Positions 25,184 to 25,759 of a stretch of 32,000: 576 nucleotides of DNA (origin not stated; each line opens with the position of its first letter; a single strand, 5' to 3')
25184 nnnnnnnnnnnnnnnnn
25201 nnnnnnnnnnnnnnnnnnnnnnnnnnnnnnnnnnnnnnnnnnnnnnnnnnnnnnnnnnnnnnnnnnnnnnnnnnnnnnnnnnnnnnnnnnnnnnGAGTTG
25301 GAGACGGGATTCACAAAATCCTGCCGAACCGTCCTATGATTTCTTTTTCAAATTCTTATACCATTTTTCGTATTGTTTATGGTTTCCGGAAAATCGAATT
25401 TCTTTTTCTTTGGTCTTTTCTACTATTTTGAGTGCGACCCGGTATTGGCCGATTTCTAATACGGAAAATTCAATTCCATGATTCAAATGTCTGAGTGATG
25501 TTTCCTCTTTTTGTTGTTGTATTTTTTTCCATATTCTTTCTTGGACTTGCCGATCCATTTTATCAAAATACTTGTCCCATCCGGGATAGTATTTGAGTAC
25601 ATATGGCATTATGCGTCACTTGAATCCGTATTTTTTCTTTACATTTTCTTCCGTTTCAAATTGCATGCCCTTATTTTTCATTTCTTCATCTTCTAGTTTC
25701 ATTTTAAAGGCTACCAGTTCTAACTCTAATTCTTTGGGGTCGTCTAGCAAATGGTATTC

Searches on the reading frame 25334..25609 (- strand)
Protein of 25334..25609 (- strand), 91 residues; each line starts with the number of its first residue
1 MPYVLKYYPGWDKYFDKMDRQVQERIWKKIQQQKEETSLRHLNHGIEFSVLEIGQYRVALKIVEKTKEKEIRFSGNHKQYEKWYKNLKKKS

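Call 26: search_protein_families(library=pfam, proteins=[window:25334-25609:-], max_evalue=0.01)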
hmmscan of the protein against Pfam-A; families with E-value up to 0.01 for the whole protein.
window:25334-25609:- (91 aa): 1 family
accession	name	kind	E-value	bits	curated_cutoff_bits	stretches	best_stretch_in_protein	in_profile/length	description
PF09907.15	HigB_toxin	-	0.004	17.8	27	1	17-82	7-73/74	HigB_toxin, RelE-like toxic component of a toxin-antitoxin system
